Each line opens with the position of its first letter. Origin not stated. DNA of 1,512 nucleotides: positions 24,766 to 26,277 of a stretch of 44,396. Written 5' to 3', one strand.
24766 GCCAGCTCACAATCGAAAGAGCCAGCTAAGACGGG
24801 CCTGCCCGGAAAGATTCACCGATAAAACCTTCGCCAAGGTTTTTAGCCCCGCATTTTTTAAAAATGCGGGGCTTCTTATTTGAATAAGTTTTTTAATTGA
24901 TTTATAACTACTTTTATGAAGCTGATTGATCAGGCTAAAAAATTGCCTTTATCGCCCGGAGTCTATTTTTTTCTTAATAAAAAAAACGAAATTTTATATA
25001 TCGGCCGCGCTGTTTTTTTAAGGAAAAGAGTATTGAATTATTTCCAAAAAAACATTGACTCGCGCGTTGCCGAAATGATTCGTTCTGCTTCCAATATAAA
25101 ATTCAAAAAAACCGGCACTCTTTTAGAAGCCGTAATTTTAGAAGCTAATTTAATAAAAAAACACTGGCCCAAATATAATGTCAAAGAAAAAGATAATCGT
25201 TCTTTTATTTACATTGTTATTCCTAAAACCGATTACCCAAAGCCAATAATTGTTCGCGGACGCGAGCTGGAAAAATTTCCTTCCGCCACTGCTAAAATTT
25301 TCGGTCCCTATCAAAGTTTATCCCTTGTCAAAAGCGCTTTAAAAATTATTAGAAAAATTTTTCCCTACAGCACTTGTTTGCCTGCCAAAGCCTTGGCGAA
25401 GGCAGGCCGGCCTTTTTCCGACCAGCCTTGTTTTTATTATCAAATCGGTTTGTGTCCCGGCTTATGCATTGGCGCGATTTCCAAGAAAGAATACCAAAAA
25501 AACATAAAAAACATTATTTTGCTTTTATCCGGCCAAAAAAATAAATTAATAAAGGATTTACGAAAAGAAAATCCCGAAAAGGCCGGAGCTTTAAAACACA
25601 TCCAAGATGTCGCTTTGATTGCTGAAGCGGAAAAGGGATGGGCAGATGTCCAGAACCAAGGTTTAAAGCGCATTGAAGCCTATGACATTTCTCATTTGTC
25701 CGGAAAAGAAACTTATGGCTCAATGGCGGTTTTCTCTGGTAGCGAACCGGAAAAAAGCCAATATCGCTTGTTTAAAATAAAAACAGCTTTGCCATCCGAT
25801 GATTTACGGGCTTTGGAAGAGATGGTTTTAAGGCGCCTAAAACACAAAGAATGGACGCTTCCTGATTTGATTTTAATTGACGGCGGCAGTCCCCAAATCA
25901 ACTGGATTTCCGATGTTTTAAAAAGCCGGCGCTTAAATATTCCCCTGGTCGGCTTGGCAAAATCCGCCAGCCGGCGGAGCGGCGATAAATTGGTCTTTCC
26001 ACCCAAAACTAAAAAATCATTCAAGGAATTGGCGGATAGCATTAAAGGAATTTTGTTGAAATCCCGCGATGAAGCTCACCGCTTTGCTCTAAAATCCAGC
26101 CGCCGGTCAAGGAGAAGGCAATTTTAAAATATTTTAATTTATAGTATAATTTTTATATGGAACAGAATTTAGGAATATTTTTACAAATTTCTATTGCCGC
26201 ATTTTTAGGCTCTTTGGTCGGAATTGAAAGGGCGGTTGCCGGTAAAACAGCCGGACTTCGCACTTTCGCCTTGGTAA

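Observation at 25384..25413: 12-mer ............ family: in-frame copy in UvrC plus intergenic copies 1.4 kb upstream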

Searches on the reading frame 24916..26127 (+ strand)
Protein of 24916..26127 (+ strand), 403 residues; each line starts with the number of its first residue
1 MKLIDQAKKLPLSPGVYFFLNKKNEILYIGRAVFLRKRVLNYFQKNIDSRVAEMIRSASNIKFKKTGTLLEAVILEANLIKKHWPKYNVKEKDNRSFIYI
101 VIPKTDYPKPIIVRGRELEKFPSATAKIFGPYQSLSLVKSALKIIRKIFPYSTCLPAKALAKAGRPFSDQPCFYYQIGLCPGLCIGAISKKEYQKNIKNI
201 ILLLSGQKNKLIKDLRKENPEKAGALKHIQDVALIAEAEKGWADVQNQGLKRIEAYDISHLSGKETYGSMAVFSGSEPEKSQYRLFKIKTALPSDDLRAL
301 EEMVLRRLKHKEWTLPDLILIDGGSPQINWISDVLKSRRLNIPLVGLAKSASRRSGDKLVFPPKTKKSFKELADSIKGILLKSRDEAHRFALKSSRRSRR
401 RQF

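Call 8: search_protein_families(library=pfam, proteins=[window:24916-26127:+], max_evalue=0.01)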
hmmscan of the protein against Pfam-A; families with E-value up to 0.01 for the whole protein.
window:24916-26127:+ (403 aa): 2 families
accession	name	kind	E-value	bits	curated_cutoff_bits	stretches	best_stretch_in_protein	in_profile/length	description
PF08459.17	UvrC_RNaseH_dom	-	3.3e-38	131.5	22.3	1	249-391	9-158/159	UvrC RNAse H endonuclease domain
PF01541.30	GIY-YIG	-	1.8e-06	28.6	22.6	1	14-88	2-78/78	GIY-YIG catalytic domain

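Call 11: search_protein_families(library=ncbifam, proteins=[window:24916-26127:+], max_evalue=0.1)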
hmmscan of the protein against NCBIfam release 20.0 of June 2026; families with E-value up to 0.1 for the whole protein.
window:24916-26127:+ (403 aa): 15 families
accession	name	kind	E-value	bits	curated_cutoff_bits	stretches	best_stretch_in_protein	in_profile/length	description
TIGR00194.1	uvrC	equivalog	1.6e-90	304.5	285.45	2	5-221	3-205/574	excinuclease ABC subunit UvrC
NF011261.0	PRK14667.1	equivalog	1.2e-62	212.2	818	2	4-217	7-206/567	excinuclease ABC subunit C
NF011262.0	PRK14668.1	equivalog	2.2e-59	201.3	544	2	4-221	7-210/577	excinuclease ABC subunit C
NF001824.0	PRK00558.1-5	equivalog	9.2e-59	199.4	451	3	7-226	11-225/652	excinuclease ABC subunit UvrC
NF011260.0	PRK14666.1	equivalog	2.2e-55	188.6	649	2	8-227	7-218/698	excinuclease ABC subunit C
NF011264.0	PRK14670.1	equivalog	1.2e-54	185.6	1021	2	3-215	8-205/602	excinuclease ABC subunit C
NF011266.0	PRK14672.1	equivalog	1.4e-53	182.3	1504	2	6-217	14-212/691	excinuclease ABC subunit C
NF011263.0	PRK14669.1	equivalog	3.6e-50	171.2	1108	2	1-220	1-213/624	excinuclease ABC subunit C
NF005906.0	PRK07883.1-4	equivalog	1.3e-38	132.8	495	1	8-226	210-418/563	DEDD exonuclease domain-containing protein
NF005907.0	PRK07883.1-5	equivalog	2.8e-32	111.9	454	1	7-218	224-428/584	DEDD exonuclease domain-containing protein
NF005905.0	PRK07883.1-3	equivalog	8.1e-28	97.3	508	1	7-219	220-421/581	DEDD exonuclease domain-containing protein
NF005904.0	PRK07883.1-2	equivalog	7.6e-23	80.6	969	1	7-203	226-413/584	DEDD exonuclease domain-containing protein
NF007833.0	PRK10545.1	equivalog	1e-20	74.1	367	1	6-200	27-209/289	excinuclease Cho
NF005903.0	PRK07883.1-1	equivalog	2.1e-18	66.1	1038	1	7-214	242-437/642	DEDD exonuclease domain-containing protein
TIGR01453.1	grpIintron_endo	subfamily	0.00067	19.7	56.05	1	15-49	3-37/215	group I intron endonuclease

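Call 14: find_homologous_proteins(query=window:24916-26127:+)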
Query window:24916-26127:+ (403 aa): 7965 proteins with E <= 0.001 among 8000 candidates; the best 120 are listed.
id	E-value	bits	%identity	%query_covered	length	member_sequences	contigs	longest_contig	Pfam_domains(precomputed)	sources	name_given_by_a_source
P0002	8.9e-261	883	100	100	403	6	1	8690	PF27096.1,PF01541.31,PF08459.18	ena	-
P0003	2.9e-166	572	69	98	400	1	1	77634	PF27096.1,PF01541.31,PF08459.18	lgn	-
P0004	5.2e-163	561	66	100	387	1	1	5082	PF27096.1,PF01541.31,PF08459.18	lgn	-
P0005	2.3e-160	552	64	96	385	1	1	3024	PF27096.1,PF01541.31,PF08459.18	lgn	-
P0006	2.5e-160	552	64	99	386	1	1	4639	PF27096.1,PF08459.18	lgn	-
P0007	4.3e-159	548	65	99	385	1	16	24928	PF27096.1,PF01541.31,PF08459.18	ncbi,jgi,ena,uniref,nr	ncbi:MAG: hypothetical protein A3A94_03070 [Candidatus Portnoybacteria bacterium RIFCSPLOWO2_01_FULL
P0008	1.0e-158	547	64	100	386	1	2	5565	PF27096.1,PF01541.31,PF08459.18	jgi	-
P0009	1.3e-158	546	64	100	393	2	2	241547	PF27096.1,PF01541.31,PF08459.18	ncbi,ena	ncbi:MAG: GIY-YIG nuclease family protein [Patescibacteria group bacterium]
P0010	1.3e-158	546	62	99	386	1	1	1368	PF27096.1,PF01541.31,PF08459.18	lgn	-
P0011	1.7e-157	543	62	99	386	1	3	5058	PF27096.1,PF01541.31,PF08459.18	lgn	-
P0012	2.5e-157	542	65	99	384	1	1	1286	PF27096.1,PF01541.31,PF08459.18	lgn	-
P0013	4.2e-157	541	59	99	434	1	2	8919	PF27096.1,PF01541.31,PF08459.18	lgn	-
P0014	1.7e-156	539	63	100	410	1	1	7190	PF27096.1,PF01541.31,PF08459.18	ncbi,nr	ncbi:GIY-YIG nuclease family protein [Candidatus Wolfebacteria bacterium]|nr:GIY-YIG nuclease family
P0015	2.8e-156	539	64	96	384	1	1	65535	PF27096.1,PF01541.31,PF08459.18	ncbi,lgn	-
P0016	6.3e-156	537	63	99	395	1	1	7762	PF27096.1,PF01541.31,PF08459.18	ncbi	-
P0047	3.7e-151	522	60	99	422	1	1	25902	PF27096.1,PF01541.31,PF08459.18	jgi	-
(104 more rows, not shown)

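Call 20: find_encoding_contigs(protein=P0047, flank=10000, max_places=2)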
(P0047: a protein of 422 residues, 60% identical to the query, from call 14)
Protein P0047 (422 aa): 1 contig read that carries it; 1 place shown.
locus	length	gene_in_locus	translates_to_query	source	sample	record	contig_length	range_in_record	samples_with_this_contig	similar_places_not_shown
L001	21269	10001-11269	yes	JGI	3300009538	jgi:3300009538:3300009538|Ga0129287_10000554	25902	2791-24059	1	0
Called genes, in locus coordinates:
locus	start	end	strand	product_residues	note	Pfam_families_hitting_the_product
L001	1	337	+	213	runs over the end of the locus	PF04085:MreC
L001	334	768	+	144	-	-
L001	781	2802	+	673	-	PF03483:B3_4, PF03484:B5, PF17759:tRNA_synthFbeta, PF03147:FDX-ACB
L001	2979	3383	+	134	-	PF01371:Trp_repressor (weak)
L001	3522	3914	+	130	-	-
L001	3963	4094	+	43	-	-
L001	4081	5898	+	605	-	PF00270:DEAD (weak), PF04851:ResIII, PF13604:AAA_30 (faint), PF17757:UvrB_inter, PF27431:UvrB_3rd, PF00271:Helicase_C, PF12344:UvrB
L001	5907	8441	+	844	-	PF00005:ABC_tran (faint), PF02463:SMC_N (faint), PF13304:AAA_21 (faint), PF13555:AAA_29 (faint), PF20703:nSTAND1 (faint), PF17760:UvrA_inter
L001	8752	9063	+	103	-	-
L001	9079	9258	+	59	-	-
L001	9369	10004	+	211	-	PF07853:DUF1648, PF13630:SdpI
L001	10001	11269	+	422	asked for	PF01541:GIY-YIG (weak), PF27096:UvrC_M, PF08459:UvrC_RNaseH_dom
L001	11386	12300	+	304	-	-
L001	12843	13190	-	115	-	PF22296:bAvd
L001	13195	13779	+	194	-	PF00078:RVT_1 (weak)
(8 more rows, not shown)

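Call 21: find_encoding_contigs(protein=P0016, flank=10000, max_places=2)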
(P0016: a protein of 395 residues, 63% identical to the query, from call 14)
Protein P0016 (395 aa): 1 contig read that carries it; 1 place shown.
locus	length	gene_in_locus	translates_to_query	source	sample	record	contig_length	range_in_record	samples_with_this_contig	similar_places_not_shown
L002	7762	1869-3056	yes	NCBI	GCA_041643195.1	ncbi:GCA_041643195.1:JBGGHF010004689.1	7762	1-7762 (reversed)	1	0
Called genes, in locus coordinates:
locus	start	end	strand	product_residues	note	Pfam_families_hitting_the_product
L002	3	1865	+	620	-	?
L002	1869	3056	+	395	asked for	PF01541:GIY-YIG, PF27096:UvrC_M, PF08459:UvrC_RNaseH_dom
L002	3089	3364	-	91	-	-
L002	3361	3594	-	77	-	-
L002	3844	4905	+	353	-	PF00438:S-AdoMet_synt_N, PF02772:S-AdoMet_synt_M, PF02773:S-AdoMet_synt_C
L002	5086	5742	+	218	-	-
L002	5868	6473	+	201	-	PF00160:Pro_isomerase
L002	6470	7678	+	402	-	PF00155:Aminotran_1_2, PF00266:Aminotran_5, PF01041:DegT_DnrJ_EryC1, PF01053:Cys_Met_Meta_PP (weak)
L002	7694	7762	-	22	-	?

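Call 22: find_encoding_contigs(protein=P0003, flank=10000, max_places=2)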
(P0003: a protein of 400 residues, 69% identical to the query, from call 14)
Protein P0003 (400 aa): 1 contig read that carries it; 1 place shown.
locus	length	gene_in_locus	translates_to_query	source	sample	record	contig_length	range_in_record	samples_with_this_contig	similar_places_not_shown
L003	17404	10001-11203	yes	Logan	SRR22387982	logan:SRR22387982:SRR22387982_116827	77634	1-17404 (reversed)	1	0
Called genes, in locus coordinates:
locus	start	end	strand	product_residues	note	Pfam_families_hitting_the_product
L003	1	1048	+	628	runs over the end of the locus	-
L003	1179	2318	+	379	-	PF01702:TGT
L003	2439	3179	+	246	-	PF20260:PUA_4, PF04452:Methyltrans_RNA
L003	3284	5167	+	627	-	PF00270:DEAD (weak), PF04851:ResIII, PF17757:UvrB_inter, PF27431:UvrB_3rd, PF00271:Helicase_C, PF12344:UvrB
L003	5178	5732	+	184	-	-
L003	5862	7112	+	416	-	-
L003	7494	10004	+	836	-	PF00005:ABC_tran (faint), PF02463:SMC_N (faint), PF13304:AAA_21 (faint), PF13555:AAA_29 (faint), PF20703:nSTAND1 (faint), PF17760:UvrA_inter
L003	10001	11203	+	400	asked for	PF01541:GIY-YIG (weak), PF27096:UvrC_M, PF08459:UvrC_RNaseH_dom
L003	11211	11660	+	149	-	PF02308:MgtC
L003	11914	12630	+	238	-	PF18400:Thioredoxin_12 (weak), PF13462:Thioredoxin_4, PF01323:DSBA, PF13098:Thioredoxin_2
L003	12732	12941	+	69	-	-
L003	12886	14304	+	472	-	PF00464:SHMT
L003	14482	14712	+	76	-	-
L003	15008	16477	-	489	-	PF01139:RtcB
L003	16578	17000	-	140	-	-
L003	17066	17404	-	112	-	?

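Call 99: predict_structure(alignment_id=A6)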
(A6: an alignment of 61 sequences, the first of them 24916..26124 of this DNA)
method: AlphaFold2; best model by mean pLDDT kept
length: 403 residues; sequences in the alignment: 61
mean_pLDDT: 85.5   pTM: 0.59
mean pLDDT of the five models: 85.5, 83.9, 83.7, 82.6, 82.1
residues with pLDDT >= 90: 251; 70-90: 87; 50-70: 23; < 50: 42
segments of 3 or more residues with pLDDT < 50: 153-167, 169-186, 240-248
pLDDT, mean of each block of 10 residues (from residue 1): 93 97 97 94 91 96 95 95 89 78 90 92 95 89 86 49 46 44 54 91 95 92 80 59 42 94 87 93 96 96 97 93 97 97 94 82 91 89 96 88 81
secondary structure, 60 per line:
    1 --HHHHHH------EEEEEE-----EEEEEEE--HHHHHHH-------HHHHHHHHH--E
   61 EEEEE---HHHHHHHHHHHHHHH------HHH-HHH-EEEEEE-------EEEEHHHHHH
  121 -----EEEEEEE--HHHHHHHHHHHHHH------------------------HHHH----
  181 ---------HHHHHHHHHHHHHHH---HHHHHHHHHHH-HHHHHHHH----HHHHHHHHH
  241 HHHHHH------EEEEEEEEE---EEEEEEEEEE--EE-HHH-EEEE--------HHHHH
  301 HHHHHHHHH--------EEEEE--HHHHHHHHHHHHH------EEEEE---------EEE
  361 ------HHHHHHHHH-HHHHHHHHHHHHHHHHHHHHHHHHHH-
elements in order: H3-8 E15-20 E26-32 H35-41 H49-57 E60-65 H69-83 E98-103 E111-114 H115-120 E126-132 H135-148 H173-176 H190-204 H208-218 H220-227 H232-246 E253-261 E265-274 E284-287 H296-309 E318-322 H325-337 E344-348 E358-360 H367-375 H377-402
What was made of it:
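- It has low confidence in an otherwise confident model: pLDDT below 50 for residues 153-186, against a mean of 85.5 (call 99).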

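Call 100: find_encoding_contigs(protein=P0002, flank=6000, max_places=4)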
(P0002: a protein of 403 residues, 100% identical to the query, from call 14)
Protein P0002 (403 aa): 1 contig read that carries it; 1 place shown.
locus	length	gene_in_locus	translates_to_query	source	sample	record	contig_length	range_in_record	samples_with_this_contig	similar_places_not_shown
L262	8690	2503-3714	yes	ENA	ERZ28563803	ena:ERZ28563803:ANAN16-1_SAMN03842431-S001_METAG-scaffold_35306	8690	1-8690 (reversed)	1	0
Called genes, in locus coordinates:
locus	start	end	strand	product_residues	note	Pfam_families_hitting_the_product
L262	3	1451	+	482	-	?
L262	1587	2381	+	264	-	-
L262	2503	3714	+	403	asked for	PF01541:GIY-YIG (weak), PF27096:UvrC_M, PF08459:UvrC_RNaseH_dom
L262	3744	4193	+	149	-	PF02308:MgtC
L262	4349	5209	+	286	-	-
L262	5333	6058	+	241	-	PF13098:Thioredoxin_2 (faint), PF13462:Thioredoxin_4, PF01323:DSBA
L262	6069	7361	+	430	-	PF00464:SHMT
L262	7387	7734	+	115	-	-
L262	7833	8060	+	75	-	-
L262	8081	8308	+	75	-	-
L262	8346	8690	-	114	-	?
